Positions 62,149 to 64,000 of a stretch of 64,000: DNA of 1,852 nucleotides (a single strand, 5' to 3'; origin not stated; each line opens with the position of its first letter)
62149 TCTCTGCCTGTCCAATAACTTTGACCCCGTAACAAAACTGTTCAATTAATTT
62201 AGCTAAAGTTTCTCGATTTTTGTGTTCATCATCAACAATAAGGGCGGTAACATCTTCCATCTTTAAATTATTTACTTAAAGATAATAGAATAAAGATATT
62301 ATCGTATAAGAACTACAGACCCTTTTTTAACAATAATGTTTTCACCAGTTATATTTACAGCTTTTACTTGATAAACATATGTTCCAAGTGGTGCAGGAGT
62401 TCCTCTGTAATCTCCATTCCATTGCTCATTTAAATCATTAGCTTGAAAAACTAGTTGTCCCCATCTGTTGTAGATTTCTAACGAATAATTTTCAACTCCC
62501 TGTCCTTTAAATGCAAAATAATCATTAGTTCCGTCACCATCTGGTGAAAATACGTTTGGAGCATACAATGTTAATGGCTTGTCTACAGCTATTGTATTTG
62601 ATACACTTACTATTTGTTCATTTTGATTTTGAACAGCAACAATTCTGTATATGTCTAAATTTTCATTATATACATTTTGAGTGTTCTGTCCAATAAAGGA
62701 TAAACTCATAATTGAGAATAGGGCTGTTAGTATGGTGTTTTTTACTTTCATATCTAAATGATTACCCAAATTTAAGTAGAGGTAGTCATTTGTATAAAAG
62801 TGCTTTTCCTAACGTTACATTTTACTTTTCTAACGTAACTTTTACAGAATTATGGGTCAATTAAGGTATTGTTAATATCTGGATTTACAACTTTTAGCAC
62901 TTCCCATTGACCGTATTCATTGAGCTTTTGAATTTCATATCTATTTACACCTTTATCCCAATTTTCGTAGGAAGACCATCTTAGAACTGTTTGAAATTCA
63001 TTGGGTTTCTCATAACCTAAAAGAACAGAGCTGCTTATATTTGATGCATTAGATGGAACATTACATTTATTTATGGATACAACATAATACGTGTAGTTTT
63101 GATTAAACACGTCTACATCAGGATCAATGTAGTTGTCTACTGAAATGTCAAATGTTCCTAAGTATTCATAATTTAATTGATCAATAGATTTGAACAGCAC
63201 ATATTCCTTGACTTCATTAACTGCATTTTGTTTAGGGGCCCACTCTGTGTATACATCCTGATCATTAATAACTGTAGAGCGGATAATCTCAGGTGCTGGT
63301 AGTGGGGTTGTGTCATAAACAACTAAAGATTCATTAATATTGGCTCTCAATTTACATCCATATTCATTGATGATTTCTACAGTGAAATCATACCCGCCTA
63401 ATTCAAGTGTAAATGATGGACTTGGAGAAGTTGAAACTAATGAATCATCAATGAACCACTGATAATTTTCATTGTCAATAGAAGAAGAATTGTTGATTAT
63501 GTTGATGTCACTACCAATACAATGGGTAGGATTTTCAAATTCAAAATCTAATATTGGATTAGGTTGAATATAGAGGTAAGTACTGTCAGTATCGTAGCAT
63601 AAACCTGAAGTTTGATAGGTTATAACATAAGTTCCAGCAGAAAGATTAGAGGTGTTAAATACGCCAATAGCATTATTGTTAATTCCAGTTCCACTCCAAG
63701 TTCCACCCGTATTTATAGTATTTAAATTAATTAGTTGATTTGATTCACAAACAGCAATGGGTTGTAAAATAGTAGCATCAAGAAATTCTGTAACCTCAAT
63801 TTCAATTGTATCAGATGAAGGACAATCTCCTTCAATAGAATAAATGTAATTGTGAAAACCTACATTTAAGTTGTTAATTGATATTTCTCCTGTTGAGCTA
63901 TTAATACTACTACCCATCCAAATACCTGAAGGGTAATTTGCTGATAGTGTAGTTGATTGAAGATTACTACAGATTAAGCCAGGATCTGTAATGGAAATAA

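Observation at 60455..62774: Mini type-B-CTD protein + orphan LytTR regulator + PorP/SprF: a possible T9SS-coupled autoinduction or signalling module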

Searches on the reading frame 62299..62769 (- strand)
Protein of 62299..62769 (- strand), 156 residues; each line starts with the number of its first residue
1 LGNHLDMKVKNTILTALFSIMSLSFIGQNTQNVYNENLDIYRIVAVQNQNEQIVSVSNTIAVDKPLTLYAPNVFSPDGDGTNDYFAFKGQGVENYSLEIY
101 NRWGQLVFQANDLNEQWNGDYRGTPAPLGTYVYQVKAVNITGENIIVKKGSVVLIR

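Call 3: search_protein_families(library=pfam, proteins=[window:62299-62769:-], max_evalue=0.01)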
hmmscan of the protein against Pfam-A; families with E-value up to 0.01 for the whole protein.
window:62299-62769:- (156 aa): 1 family
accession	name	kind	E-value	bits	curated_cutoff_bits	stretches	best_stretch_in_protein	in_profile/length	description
PF13585.12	CHU_C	-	8.8e-21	74.3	27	1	70-153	3-85/86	CHU_C Type IX secretion signal domain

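Call 4: search_protein_families(library=ncbifam, proteins=[window:62299-62769:-], max_evalue=0.01)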
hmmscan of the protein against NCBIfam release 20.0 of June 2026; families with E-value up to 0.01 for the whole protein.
window:62299-62769:- (156 aa): 3 families
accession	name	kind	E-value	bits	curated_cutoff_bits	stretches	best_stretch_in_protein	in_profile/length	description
TIGR04131.1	Bac_Flav_CTERM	domain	4.4e-16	58.8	35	1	70-154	3-83/85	T9SS type B sorting domain-containing protein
TIGR04183.1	Por_Secre_tail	domain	0.00069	19.6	23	1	82-140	8-63/72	T9SS type A sorting domain-containing protein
NF053608.1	Lsa66_OmpA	equivalog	0.0072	14.8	700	0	72-104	26-55/581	fibronectin-binding adhesin Lsa66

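Call 13: find_encoding_contigs(protein=window:62299-62751:-, flank=10000, max_places=10)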
Protein window:62299-62751:- (150 aa): no gene with exactly this product is on record in the collection.

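Call 24: find_related_loci(query=A1, collection=genome_contigs, flank=10000)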
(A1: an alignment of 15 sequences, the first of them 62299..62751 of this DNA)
Query A1 (150 aa) in genome_contigs; peptide patterns used: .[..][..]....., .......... (x = any residue, [..] = any of these).
600 stretches matched a pattern (row limit reached: there are more); 582 encode a relative of the query (tblastn E <= 1e-3); the best 80 are kept; 80 distinct loci.
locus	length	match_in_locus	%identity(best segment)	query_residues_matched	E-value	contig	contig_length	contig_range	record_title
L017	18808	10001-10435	44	7-150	4e-40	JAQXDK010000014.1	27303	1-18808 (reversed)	MAG: Flavobacteriales bacterium isolate cluster4_bin.66 k119_299553, whole genome shotgun sequence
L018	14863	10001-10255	52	65-150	6e-26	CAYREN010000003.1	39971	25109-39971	MAG TPA_asm: uncultured Roseivirgaceae bacterium isolate SRP128015_co3_43 genome assembly, contig: NODE_738_length_39971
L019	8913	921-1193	46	59-150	1e-25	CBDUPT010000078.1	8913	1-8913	MAG TPA_asm: uncultured Flavobacteriales bacterium isolate SRR22808126_concoct_132 genome assembly, contig: ERZ25043457.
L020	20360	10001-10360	40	20-137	4e-25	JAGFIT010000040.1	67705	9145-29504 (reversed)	MAG: Vicingus serpentipes isolate mag.4 k127_3186291, whole genome shotgun sequence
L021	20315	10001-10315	40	51-150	1e-23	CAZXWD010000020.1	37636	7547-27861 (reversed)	MAG TPA_asm: uncultured Bacteroidales bacterium isolate SRP332253_co2_111 genome assembly, contig: NODE_935_length_37636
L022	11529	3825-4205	37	26-150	1e-22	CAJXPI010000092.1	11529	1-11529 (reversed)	MAG TPA_asm: uncultured Flavobacteriales bacterium isolate SRR3933268_bin.10_MetaBAT_v2.12.1_MAG genome assembly, contig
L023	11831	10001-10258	47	65-150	1e-22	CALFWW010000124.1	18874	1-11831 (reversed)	MAG: uncultured Saprospiraceae bacterium isolate L1_Bin_Bin_136_sub_1 genome assembly, contig: c_000000068072, whole gen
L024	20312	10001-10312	39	49-150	1e-22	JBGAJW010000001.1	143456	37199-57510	MAG: Flavobacteriales bacterium isolate MAG_AAO_H125.21 AAOH125-21_opera_contig_509, whole genome shotgun sequence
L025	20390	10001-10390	38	22-150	2e-22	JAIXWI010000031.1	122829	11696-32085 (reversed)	MAG: Bacteroidetes bacterium isolate D4_MAG_00013 pond_D4_MAG_00013_000000000036, whole genome shotgun sequence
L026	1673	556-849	46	53-150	2e-22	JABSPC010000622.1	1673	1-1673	MAG: Crocinitomicaceae bacterium isolate DT_24 DT-Crocinitomicaceae-1_scaffold_622, whole genome shotgun sequence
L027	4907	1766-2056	43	40-134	3e-22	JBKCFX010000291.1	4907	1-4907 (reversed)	MAG: Bacteroidia bacterium isolate samp_510_concoct_1045 samp_510_898083, whole genome shotgun sequence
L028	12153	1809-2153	39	35-150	6e-22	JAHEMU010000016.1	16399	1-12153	MAG: Cytophagales bacterium isolate Ww82 NODE_6948_length_16399_cov_2.657452, whole genome shotgun sequence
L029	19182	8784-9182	32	29-150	5e-22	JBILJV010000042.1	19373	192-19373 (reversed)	MAG: Bacteroidia bacterium isolate ME2017-06-18_3300042864_group7_bin145 Rohwer_bin1034_scaffold_1413_c1, whole genome s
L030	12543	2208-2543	37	40-149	5e-22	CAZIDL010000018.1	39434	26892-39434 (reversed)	MAG TPA_asm: uncultured Weeksellaceae bacterium isolate SRP185896_co1_359 genome assembly, contig: NODE_301_length_39434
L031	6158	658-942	41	38-131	6e-22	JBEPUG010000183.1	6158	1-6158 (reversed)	MAG: Flavobacteriales bacterium isolate 22E.concoct.115 NODE_13166_length_6158_cov_6.541865, whole genome shotgun sequen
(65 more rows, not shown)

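Call 31: search_protein_representatives(alignment_id=A1)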
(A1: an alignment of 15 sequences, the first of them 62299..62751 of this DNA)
Query: 15 sequences, 159 profile positions. Proteins with E-value up to 0.001 (for the whole library): 120373; up to 1e-10: 67362; up to 1e-30: 73. The best 150 are listed.
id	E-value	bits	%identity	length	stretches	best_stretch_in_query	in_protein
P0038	5.5e-122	419.5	-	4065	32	75-150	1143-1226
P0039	7.7e-67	240.3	-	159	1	12-159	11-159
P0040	1.5e-64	232.9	-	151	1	13-159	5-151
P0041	8.4e-42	158.9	-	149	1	13-159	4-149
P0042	1.0e-41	158.7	-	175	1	22-159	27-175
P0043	6.6e-40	152.8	-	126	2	78-159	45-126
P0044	5.1e-39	149.9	-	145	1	18-158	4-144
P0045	6.1e-39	149.6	-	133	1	36-159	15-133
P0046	6.6e-39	149.5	-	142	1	20-159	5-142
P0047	8.7e-39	149.1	-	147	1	22-157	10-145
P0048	9.0e-39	149.1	-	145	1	21-159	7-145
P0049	3.4e-38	147.2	-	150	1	11-159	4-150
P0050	3.7e-38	147.1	-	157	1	15-158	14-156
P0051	9.2e-38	145.8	-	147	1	38-159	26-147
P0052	1.2e-37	145.5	-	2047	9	73-156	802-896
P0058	1.2e-36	142.1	-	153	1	11-158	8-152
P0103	1.9e-31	125.3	-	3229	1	19-159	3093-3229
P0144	3.2e-29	118.0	-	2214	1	10-159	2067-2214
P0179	2.1e-28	115.4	-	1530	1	12-159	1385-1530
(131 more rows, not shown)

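Call 53: find_encoding_contigs(protein=P0044, flank=8000, max_places=2)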
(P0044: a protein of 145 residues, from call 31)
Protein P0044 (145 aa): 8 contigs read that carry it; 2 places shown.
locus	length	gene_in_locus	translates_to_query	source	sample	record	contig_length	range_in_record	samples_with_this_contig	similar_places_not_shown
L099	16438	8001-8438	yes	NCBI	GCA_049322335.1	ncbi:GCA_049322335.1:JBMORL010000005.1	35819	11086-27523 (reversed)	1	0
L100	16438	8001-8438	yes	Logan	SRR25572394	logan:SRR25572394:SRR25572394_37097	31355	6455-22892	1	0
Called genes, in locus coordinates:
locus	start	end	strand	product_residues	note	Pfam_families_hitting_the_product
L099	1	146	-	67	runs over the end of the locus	PF02597:ThiS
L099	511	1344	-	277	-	PF03544:TonB_C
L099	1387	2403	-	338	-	PF11751:PorP_SprF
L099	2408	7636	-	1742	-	PF06739:SBBP (faint), PF19081:Ig_7, PF13585:CHU_C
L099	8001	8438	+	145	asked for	PF13585:CHU_C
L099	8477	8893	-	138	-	PF00072:Response_reg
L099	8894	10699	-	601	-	PF16927:HisKA_7TM, PF00989:PAS, PF08448:PAS_4, PF13188:PAS_8, PF13426:PAS_9, PF08447:PAS_3 (weak), PF00512:HisKA, PF02518:HATPase_c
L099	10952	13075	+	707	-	PF09371:Tex_N, PF22706:Tex_central_region, PF14639:YqgF (faint), PF16921:Tex_YqgF, PF14635:HHH_7, PF12836:HHH_3, PF17674:HHH_9, PF00575:S1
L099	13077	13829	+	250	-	PF13489:Methyltransf_23, PF13847:Methyltransf_31, PF08241:Methyltransf_11, PF08242:Methyltransf_12, PF13649:Methyltransf_25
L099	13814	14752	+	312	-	-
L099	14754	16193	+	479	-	PF02310:B12-binding (weak), PF04055:Radical_SAM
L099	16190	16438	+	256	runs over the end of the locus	PF05175:MTS (weak), PF05724:TPMT (weak), PF13489:Methyltransf_23 (weak), PF13847:Methyltransf_31, PF08241:Methyltransf_11, PF08242:Methyltransf_12, PF13649:Methyltransf_25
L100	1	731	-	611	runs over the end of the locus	PF13667:ThiC-associated, PF01964:ThiC_Rad_SAM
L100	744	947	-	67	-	PF02597:ThiS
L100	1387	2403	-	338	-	PF11751:PorP_SprF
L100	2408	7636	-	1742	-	PF06739:SBBP (faint), PF19081:Ig_7, PF13585:CHU_C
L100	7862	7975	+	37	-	-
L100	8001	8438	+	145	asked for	PF13585:CHU_C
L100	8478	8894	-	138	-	PF00072:Response_reg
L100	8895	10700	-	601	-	PF16927:HisKA_7TM, PF00989:PAS, PF08448:PAS_4, PF13188:PAS_8, PF13426:PAS_9, PF08447:PAS_3, PF00512:HisKA, PF02518:HATPase_c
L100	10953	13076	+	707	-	PF09371:Tex_N, PF22706:Tex_central_region, PF14639:YqgF (faint), PF16921:Tex_YqgF, PF14635:HHH_7, PF12836:HHH_3, PF17674:HHH_9, PF00575:S1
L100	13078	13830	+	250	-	PF13489:Methyltransf_23, PF13847:Methyltransf_31, PF08241:Methyltransf_11, PF08242:Methyltransf_12, PF13649:Methyltransf_25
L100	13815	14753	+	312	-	-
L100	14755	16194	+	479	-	PF02310:B12-binding (weak), PF04055:Radical_SAM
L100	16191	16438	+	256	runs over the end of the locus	PF05175:MTS (weak), PF05724:TPMT (weak), PF13489:Methyltransf_23 (weak), PF13847:Methyltransf_31, PF08241:Methyltransf_11, PF08242:Methyltransf_12, PF13649:Methyltransf_25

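Call 60: predict_structure(alignment_id=A1)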
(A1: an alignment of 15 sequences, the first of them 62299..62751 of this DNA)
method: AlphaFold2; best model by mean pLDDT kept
length: 150 residues; sequences in the alignment: 15
mean_pLDDT: 64.0   pTM: 0.51
mean pLDDT of the five models: 64.0, 62.1, 55.3, 49.7, 47.5
residues with pLDDT >= 90: 6; 70-90: 70; 50-70: 32; < 50: 42
segments of 3 or more residues with pLDDT < 50: 21-43, 45-60
pLDDT, mean of each block of 10 residues (from residue 1): 71 68 39 33 38 32 54 61 66 89 85 86 85 76 77
secondary structure, 60 per line:
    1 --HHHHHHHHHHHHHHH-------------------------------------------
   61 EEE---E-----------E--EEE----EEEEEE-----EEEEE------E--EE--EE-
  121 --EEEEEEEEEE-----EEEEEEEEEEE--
elements in order: H3-17 E61-63 E82-84 E89-94 E100-104 E123-132 E138-148

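Call 63: find_encoding_contigs(protein=P0058, flank=8000, max_places=1)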
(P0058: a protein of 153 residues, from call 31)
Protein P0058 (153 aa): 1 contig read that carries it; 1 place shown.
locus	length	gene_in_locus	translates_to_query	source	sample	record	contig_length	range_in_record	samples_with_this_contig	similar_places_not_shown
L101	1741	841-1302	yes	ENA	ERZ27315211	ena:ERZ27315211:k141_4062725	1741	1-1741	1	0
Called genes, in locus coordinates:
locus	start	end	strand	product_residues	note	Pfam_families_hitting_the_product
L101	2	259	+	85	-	?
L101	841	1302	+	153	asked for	PF13585:CHU_C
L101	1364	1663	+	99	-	-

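Call 64: find_encoding_contigs(protein=P0049, flank=8000, max_places=1)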
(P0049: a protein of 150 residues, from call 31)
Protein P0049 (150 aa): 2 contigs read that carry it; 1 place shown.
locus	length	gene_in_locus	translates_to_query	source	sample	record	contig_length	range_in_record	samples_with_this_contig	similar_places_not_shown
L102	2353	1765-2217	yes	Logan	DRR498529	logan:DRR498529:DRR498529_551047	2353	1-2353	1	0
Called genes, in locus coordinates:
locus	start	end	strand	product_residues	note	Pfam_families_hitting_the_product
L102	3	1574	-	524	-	?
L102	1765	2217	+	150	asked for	PF13585:CHU_C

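Call 77: fold_search(model_id=the predicted structure, library=pdb)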
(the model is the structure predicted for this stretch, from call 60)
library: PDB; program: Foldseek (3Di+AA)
matches with E <= 10: 1258; with E <= 0.001: 0
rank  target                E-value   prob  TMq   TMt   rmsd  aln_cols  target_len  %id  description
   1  5icu                  2.5e-03  0.99  0.27  0.36   6.2       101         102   22  The crystal structure of CopC from Methylosinus trichosporium OB3b (released 2016-04-06)
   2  4hd5                  4.7e-03  1.00  0.38  0.20   4.2       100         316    9  Crystal Structure of BC0361, a polysaccharide deacetylase from Bacillus cereus (released 2012-10-10)
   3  5xyr                  6.0e-03  1.00  0.43  0.06   5.1       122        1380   16  Crystal structure of a serine protease from Streptococcus species (released 2018-08-08)
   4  2yn3_D                6.7e-03  0.99  0.33  0.26   5.7        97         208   16  Structural insight into the giant calcium-binding adhesin SiiE: implications for the adhesion of Salmonella enterica t (released 2013-04-03)
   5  8pmu                  8.0e-03  1.00  0.33  0.17   6.4        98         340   13  Crystal structure of the HC7 apo form (released 2024-03-06)
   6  4v33_A                9.1e-03  0.99  0.36  0.20   4.5       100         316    9  Crystal structure of the putative polysaccharide deacetylase BA0330 from bacillus anthracis (released 2015-04-08)
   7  8iua_A                9.6e-03  1.00  0.40  0.12   4.3        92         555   13  Crystal structure of GH66 endodextranase from Flavobacterium johnsoniae in complex with isomaltose (released 2023-06-14)
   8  8iub_A                1.1e-02  1.00  0.39  0.13   4.4        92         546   13  Crystal structure of GH66 endodextranase from Flavobacterium johnsoniae in complex with isomaltotriose (released 2023-06-14)
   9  4pln_C                1.2e-02  0.99  0.32  0.25   4.6        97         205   18  Crystal Structure of Chicken Netrin-1 (LN-LE3) complexed with mouse Neogenin (FN4-5) (released 2014-06-18)
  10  8pn5_E                1.4e-02  0.98  0.33  0.17   6.3        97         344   13  Crystal structure of the HC7-Glu200Ala mutant complexed to a triglycopeptide (released 2024-03-06)
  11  6leg_D                1.5e-02  1.00  0.38  0.11   4.2        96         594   14  Structure of E. coli beta-glucuronidase complex with uronic isofagomine (released 2021-01-27)
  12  2dju_MODEL_1_A        1.5e-02  0.99  0.35  0.46   4.7        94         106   14  Solution structures of the fn3 domain of human receptor-type tyrosine-protein phosphatase F (released 2006-10-05)
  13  8pn5_B                1.6e-02  0.98  0.33  0.17   6.3        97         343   13  Crystal structure of the HC7-Glu200Ala mutant complexed to a triglycopeptide (released 2024-03-06)
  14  4jkl_A                1.8e-02  1.00  0.38  0.11   4.3        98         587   14  Crystal Structure of Streptococcus agalactiae beta-glucuronidase in space group P21212 (released 2014-09-17)
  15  5dft_B                1.8e-02  0.99  0.34  0.53   7.1        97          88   13  Structure of the Eleventh Type III Domain from Human Fibronectin (released 2016-09-14)
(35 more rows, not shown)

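Call 82: find_encoding_contigs(protein=P0041, flank=8000, max_places=2)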
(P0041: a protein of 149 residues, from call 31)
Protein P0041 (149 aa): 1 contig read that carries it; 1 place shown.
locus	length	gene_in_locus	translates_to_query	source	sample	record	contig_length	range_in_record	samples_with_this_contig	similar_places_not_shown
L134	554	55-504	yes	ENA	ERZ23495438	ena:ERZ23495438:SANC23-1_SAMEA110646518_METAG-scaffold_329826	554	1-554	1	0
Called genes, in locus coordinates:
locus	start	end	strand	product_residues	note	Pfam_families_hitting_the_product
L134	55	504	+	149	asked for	PF13585:CHU_C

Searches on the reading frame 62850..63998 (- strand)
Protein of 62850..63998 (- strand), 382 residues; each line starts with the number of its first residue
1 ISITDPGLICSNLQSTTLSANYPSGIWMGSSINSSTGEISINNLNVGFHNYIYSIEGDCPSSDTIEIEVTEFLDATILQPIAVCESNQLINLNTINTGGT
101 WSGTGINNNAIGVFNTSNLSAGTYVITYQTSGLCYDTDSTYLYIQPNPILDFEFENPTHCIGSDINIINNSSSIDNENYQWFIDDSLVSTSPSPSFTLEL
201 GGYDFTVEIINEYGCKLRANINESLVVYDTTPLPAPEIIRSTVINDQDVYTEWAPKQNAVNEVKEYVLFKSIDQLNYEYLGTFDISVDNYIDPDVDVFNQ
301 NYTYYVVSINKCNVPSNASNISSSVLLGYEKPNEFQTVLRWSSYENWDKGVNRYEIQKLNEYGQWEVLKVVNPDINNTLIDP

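Call 3: search_protein_families(library=pfam, proteins=[window:62850-63998:-], max_evalue=0.01)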
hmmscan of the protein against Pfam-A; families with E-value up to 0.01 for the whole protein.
window:62850-63998:- (382 aa): 1 family
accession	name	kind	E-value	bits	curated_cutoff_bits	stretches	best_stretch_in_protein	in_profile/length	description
PF16820.11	PKD_3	-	0.00017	21.8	26.3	1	160-211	16-68/68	PKD-like domain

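Call 4: search_protein_families(library=ncbifam, proteins=[window:62850-63998:-], max_evalue=0.01)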
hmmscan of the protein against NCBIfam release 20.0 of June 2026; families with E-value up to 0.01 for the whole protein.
window:62850-63998:- (382 aa): 0 families

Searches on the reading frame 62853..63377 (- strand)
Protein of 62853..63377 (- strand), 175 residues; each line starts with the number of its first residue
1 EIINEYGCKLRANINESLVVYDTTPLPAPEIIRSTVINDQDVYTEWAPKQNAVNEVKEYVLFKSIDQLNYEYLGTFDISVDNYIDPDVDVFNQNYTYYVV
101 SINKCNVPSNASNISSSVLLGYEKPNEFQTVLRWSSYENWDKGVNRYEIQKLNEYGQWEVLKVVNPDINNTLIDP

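Call 65: predict_structure(alignment_id=A4)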
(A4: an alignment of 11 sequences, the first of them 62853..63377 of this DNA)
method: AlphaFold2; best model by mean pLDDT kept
length: 175 residues; sequences in the alignment: 11
mean_pLDDT: 44.2   pTM: 0.36
mean pLDDT of the five models: 44.2, 42.9, 42.8, 40.6, 38.9
residues with pLDDT >= 90: 0; 70-90: 26; 50-70: 25; < 50: 124
segments of 3 or more residues with pLDDT < 50: 1-53, 105-175
pLDDT, mean of each block of 10 residues (from residue 1): 39 32 33 34 36 56 71 72 73 69 48 29 27 28 36 39 39 26
secondary structure, 60 per line:
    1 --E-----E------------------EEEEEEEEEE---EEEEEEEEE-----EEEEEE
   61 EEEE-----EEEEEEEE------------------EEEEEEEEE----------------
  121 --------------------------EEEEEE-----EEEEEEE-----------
elements in order: E28-37 E41-49 E55-64 E70-77 E96-104 E147-152 E158-164

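Call 66: find_related_loci(query=A4, collection=metagenome_contigs, flank=5000)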
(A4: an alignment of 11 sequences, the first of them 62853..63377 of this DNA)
Query A4 (175 aa) in metagenome_contigs; peptide patterns used: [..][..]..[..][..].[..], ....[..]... (x = any residue, [..] = any of these).
600 stretches matched a pattern (row limit reached: there are more); 31 encode a relative of the query (tblastn E <= 1e-3); 31 distinct loci.
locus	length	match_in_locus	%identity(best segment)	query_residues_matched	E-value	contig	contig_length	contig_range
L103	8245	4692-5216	100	1-175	2e-115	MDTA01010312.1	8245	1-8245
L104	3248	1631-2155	90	1-175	2e-110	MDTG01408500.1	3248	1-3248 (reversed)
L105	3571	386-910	78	1-175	2e-93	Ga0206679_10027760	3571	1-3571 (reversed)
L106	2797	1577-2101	78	1-175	2e-90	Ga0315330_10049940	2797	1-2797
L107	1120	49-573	73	1-175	4e-92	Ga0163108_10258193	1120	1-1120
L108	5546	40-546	73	1-169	1e-84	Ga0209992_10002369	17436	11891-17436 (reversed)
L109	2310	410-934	71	1-175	4e-87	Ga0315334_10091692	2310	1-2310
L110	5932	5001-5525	72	1-175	2e-84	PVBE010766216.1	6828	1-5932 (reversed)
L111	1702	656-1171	70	4-175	1e-84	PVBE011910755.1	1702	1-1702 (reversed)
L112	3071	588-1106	65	3-174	4e-73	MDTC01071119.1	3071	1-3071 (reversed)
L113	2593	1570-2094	61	1-174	6e-72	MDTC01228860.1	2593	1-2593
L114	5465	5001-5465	61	1-154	4e-61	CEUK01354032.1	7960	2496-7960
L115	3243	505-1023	46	2-174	4e-45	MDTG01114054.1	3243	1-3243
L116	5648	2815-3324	42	3-173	5e-44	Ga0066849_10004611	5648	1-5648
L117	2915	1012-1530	42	2-174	3e-43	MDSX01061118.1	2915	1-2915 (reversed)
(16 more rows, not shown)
